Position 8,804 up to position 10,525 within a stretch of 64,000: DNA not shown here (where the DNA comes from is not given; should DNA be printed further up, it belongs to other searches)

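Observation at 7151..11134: Operon coupling an acyl-activation / carrier / GNAT triad to a radical SAM-SPASM maturase and a 37-aa Cys-rich peptide: candidate acylated (lipo-)thioether RiPP system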

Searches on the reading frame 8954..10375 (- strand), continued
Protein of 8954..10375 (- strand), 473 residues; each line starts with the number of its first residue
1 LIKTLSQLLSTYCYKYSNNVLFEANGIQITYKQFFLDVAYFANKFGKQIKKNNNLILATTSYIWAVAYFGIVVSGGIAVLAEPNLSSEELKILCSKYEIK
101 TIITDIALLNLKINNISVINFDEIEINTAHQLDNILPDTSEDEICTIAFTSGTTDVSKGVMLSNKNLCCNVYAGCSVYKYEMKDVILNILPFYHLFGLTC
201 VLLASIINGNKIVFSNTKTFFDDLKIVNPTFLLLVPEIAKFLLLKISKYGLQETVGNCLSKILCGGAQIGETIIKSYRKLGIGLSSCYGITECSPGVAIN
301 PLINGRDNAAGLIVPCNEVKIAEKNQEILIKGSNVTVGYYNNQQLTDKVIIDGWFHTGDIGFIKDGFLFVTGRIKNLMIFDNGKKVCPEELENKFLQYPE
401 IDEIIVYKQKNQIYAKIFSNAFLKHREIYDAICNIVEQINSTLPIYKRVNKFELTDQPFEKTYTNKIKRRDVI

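Call 36: search_solved_structures(query=window:8954-10375:-, max_evalue=1e-20)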
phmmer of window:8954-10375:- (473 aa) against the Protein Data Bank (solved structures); distinct sequences matched with E-value up to 1e-20: 31.
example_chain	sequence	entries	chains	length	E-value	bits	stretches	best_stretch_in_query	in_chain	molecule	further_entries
6qjz_A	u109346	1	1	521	3.4e-32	115.1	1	142-471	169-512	oxalyl CoA-synthetase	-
5ie0_A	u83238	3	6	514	5.3e-30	107.8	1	141-471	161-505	Oxalate--CoA ligase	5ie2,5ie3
3a9u_A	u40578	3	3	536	5.7e-30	107.7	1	121-470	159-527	4-coumarate--CoA ligase | 4-coumarate:CoA ligase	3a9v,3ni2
3tsy_A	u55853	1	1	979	1.8e-29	106.1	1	133-472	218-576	Fusion Protein 4-coumarate--CoA ligase 1, Resveratrol synthase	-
5u95_A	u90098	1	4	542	3.7e-29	105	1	38-472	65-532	4-coumarate--CoA ligase 2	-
5bsm_A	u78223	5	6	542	5.3e-29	104.5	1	38-472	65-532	4-coumarate--CoA ligase 2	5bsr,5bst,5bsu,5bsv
5bsw_A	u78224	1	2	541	9.8e-29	103.7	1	38-472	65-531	4-coumarate--CoA ligase 2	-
6k4c_A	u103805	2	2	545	2.4e-28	102.4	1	129-403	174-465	Ancestral luciferase AncLamp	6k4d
3ipl_A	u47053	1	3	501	2.5e-28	102.3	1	131-470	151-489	2-succinylbenzoate--CoA ligase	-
4m46_A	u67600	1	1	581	1.1e-27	100.2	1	117-402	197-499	Luciferase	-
3qya_A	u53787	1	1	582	1.6e-27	99.7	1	117-402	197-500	Luciferase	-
5x8f_A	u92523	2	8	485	2.6e-27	99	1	66-470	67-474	2-succinylbenzoate--CoA ligase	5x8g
2d1q_A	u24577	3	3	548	7.2e-27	97.5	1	141-403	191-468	Luciferin 4-monooxygenase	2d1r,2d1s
2d1t_A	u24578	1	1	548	8.6e-27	97.3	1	140-403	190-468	Luciferin 4-monooxygenase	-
6abh_A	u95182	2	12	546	1.2e-26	96.8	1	143-405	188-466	Red-bioluminescence eliciting luciferase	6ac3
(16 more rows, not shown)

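Call 44: find_encoding_contigs(protein=P0131, flank=10000, max_places=3)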
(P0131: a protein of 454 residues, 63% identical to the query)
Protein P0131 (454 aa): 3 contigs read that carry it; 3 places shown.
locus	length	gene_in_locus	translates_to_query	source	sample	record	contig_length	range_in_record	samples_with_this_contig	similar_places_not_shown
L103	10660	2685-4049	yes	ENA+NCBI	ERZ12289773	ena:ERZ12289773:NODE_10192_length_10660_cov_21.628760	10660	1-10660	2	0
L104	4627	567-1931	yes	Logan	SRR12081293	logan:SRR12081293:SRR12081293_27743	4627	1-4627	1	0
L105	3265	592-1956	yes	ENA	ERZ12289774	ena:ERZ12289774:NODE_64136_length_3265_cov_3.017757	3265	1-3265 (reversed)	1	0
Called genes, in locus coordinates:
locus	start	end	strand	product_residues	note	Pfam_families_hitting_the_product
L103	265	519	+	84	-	PF07927:HicA_toxin (weak)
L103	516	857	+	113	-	PF05534:HicB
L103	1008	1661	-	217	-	PF00239:Resolvase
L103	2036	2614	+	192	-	PF13302:Acetyltransf_3, PF13420:Acetyltransf_4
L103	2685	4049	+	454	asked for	PF00501:AMP-binding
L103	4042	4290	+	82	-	-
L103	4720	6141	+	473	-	PF04055:Radical_SAM, PF13353:Fer4_12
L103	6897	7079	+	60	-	-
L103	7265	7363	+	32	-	-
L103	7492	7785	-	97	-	-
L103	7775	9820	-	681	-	PF13353:Fer4_12 (weak), PF04055:Radical_SAM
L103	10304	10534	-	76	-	-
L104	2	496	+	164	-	?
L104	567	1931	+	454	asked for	PF00501:AMP-binding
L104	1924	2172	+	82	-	-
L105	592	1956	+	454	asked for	PF00501:AMP-binding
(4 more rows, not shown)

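Call 45: find_encoding_contigs(protein=P0134, flank=10000, max_places=3)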
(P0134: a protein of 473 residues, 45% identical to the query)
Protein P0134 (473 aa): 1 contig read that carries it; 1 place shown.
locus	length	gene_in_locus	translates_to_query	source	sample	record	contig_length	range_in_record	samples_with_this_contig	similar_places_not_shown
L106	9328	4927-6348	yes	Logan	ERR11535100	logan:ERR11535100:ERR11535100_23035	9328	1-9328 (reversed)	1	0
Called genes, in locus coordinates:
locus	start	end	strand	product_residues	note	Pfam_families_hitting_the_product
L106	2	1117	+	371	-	?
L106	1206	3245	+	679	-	PF13353:Fer4_12 (weak), PF04055:Radical_SAM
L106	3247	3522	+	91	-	-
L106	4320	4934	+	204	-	PF13420:Acetyltransf_4 (weak), PF13302:Acetyltransf_3 (weak)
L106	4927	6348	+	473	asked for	PF00501:AMP-binding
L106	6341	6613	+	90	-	-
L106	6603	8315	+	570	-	PF00664:ABC_membrane, PF02463:SMC_N (faint), PF00005:ABC_tran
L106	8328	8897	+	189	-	PF22624:AASDHPPT_N, PF01648:ACPS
